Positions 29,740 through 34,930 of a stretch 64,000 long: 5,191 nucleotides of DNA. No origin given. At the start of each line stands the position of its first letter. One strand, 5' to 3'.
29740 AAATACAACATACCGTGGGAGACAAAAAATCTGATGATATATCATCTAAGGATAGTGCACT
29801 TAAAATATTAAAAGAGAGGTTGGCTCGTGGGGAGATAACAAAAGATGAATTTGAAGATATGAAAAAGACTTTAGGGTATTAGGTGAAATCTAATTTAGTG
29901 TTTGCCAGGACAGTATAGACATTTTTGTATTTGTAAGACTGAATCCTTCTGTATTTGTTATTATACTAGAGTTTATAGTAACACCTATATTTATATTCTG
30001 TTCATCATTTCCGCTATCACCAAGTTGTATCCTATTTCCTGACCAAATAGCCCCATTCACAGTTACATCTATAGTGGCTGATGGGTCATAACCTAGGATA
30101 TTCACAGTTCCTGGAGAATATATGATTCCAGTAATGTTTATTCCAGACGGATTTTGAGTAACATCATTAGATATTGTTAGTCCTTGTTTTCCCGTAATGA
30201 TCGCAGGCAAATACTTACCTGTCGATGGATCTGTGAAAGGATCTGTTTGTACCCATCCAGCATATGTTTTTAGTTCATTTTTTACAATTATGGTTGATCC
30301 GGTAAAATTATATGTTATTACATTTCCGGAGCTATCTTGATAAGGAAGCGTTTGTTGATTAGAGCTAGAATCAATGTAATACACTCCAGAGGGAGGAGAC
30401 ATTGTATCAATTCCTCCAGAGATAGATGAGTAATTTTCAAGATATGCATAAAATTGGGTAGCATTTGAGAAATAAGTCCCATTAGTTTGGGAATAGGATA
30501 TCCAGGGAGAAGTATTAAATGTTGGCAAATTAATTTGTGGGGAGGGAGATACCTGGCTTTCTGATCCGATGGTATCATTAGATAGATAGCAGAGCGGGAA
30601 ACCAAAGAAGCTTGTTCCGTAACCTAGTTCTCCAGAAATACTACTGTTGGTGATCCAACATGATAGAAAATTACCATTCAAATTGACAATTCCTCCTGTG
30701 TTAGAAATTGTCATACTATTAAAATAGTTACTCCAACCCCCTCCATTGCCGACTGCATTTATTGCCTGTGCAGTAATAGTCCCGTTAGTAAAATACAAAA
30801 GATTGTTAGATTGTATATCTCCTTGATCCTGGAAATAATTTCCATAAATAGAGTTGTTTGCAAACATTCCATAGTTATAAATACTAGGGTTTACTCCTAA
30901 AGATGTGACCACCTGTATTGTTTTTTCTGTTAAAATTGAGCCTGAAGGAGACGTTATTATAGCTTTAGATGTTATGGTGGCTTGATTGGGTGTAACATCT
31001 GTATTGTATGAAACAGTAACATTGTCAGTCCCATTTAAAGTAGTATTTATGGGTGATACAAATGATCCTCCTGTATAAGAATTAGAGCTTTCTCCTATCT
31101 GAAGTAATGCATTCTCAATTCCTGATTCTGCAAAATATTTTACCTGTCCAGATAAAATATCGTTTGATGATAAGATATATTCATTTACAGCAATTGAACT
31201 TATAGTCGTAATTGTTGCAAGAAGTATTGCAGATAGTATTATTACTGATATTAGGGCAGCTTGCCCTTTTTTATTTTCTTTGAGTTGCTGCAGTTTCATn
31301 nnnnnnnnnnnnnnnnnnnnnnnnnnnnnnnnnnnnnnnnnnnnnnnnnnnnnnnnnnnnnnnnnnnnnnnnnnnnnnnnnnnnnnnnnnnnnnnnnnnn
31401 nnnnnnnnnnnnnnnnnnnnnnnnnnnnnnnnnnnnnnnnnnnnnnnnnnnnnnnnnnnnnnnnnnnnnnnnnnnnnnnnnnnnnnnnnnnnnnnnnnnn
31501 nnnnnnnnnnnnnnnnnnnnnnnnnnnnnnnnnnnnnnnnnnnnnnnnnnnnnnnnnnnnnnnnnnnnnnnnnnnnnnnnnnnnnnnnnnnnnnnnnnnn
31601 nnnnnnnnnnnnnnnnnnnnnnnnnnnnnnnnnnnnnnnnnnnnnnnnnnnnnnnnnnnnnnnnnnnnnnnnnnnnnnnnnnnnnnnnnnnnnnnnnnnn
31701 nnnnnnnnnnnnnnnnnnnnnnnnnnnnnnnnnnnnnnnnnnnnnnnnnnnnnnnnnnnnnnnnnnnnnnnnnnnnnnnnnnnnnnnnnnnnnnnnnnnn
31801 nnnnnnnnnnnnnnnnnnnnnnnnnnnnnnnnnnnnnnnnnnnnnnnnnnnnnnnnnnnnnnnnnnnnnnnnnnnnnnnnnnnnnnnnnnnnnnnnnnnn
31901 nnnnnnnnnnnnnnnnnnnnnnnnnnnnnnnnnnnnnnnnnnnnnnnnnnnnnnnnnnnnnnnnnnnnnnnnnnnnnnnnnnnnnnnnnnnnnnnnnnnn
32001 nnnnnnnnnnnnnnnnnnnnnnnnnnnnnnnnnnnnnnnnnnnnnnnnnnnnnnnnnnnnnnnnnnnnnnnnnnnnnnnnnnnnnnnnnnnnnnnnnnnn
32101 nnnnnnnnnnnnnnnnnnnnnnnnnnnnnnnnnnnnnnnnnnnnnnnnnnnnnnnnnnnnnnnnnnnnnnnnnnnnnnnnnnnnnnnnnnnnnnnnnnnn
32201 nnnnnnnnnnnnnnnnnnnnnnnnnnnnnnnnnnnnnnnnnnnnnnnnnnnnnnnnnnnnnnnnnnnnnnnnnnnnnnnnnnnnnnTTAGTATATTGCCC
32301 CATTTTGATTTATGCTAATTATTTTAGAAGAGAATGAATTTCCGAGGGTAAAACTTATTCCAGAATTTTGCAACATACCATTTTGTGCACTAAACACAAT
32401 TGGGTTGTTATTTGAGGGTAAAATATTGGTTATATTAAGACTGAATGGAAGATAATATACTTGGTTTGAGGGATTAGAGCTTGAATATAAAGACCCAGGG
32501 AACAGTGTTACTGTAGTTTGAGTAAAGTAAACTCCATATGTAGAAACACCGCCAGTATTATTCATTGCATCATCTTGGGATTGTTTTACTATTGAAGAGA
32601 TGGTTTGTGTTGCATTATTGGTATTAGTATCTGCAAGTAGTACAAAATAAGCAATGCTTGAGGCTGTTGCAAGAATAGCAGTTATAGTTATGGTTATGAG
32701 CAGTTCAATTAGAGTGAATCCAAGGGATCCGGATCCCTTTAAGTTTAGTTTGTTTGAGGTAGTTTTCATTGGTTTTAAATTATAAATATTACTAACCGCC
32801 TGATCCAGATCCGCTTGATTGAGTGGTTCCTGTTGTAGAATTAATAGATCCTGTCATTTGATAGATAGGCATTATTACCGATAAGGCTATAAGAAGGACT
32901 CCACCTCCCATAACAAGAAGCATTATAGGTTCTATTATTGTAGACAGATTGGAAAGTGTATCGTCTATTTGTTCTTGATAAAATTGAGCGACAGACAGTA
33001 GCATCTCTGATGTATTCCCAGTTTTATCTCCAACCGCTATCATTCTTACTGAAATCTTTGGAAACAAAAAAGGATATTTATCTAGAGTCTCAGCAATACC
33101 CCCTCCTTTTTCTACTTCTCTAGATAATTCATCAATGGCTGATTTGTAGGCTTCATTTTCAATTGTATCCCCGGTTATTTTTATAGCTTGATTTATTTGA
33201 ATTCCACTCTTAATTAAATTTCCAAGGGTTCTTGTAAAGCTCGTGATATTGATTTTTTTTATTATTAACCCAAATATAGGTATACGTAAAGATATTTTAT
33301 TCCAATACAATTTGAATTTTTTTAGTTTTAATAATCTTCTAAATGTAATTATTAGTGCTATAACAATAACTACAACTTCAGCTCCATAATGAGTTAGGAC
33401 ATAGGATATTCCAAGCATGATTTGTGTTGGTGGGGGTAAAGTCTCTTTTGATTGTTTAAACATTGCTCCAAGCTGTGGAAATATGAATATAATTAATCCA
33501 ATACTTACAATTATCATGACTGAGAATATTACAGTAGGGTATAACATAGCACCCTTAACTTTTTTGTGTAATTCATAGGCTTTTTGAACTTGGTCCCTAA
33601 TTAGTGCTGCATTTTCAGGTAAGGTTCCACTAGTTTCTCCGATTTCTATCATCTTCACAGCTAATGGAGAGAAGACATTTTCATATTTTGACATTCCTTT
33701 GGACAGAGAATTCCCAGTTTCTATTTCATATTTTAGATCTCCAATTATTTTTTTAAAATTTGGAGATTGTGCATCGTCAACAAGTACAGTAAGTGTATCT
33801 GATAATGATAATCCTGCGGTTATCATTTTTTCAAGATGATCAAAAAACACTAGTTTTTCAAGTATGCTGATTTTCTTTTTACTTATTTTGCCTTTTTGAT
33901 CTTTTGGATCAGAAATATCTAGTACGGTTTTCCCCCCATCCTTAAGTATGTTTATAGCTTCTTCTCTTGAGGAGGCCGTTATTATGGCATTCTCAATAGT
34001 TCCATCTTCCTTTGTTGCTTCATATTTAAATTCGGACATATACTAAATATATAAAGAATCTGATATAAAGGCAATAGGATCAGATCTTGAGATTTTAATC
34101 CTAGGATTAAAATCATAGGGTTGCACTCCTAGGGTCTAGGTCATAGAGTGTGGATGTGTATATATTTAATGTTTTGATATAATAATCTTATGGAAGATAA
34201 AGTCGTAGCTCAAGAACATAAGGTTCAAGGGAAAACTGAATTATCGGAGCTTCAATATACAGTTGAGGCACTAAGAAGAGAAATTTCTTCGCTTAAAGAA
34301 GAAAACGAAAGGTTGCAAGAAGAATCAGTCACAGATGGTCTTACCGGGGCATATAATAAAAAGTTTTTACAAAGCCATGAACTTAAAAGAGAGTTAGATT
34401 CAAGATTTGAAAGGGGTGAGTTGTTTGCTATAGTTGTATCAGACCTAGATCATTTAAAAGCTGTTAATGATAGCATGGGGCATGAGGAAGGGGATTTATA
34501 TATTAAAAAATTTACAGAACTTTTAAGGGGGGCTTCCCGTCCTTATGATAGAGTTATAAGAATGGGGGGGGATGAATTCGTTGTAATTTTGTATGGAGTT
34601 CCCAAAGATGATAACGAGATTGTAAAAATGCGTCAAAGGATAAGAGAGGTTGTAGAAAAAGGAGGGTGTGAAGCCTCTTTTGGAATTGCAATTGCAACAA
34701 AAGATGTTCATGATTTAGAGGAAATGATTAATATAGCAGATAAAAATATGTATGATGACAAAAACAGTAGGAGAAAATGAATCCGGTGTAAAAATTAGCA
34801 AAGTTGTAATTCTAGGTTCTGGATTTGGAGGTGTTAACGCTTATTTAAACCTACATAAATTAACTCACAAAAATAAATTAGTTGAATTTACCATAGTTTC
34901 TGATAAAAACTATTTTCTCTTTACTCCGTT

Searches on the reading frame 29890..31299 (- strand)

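Call 39: search_protein_families(library=pfam, proteins=[window:29890-31299:-], max_evalue=0.01)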
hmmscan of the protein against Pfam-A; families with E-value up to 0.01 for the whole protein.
window:29890-31299:- (469 aa): 1 family
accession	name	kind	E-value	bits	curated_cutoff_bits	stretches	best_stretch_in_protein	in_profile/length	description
PF14341.11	PilX_N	-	0.0052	17.2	25.5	0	11-62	1-51/51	PilX N-terminal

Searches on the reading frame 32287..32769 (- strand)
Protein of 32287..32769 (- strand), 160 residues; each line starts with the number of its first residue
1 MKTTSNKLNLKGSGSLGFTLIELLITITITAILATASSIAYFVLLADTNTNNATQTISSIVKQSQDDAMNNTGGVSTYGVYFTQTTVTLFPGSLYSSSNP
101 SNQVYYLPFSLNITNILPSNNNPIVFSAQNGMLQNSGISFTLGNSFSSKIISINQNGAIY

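Call 39: search_protein_families(library=pfam, proteins=[window:32287-32769:-], max_evalue=0.01)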
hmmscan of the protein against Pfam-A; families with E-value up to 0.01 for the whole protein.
window:32287-32769:- (160 aa): 1 family
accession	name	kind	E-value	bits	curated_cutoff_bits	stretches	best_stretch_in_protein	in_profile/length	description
PF07963.17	N_methyl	-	1.1e-06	28.4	21.2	1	17-36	6-25/27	Prokaryotic N-terminal methylation motif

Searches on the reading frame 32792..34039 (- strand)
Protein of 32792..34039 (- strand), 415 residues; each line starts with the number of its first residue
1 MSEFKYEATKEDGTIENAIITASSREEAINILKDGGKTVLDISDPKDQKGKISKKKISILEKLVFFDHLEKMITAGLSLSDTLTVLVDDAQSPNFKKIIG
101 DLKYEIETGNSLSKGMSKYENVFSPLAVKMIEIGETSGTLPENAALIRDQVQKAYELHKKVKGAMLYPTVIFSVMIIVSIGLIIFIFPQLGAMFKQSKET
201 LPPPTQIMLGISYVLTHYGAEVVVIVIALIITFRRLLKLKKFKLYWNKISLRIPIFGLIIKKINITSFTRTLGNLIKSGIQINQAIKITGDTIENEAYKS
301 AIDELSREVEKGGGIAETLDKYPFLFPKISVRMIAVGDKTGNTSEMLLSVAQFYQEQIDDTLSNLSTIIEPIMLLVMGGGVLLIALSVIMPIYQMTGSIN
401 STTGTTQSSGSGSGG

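Call 39: search_protein_families(library=pfam, proteins=[window:32792-34039:-], max_evalue=0.01)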
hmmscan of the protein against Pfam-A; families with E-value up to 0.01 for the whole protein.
window:32792-34039:- (415 aa): 1 family
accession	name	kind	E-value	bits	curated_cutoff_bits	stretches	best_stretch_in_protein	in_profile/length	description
PF00482.28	T2SSF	-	1.5e-52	177.2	25.2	2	268-391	1-125/125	Type II secretion system (T2SS), protein F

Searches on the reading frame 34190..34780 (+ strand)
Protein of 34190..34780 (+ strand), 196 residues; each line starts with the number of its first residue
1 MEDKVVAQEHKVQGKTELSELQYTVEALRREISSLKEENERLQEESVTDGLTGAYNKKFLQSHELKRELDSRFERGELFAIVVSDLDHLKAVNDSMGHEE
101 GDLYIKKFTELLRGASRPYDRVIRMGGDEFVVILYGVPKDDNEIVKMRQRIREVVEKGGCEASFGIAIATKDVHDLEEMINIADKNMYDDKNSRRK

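Call 7: search_protein_families(library=pfam, proteins=[window:34190-34780:+], max_evalue=0.01)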
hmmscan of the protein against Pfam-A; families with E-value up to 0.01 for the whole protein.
window:34190-34780:+ (196 aa): 2 families
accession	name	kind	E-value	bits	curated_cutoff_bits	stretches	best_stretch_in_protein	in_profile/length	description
PF00990.26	GGDEF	-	2.5e-30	105.8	23.8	1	47-195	2-159/161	Diguanylate cyclase, GGDEF domain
PF25566.1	RIMB1_N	-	0.0095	16.2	28.5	1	17-47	6-36/129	RIMB1-like, N-terminal domain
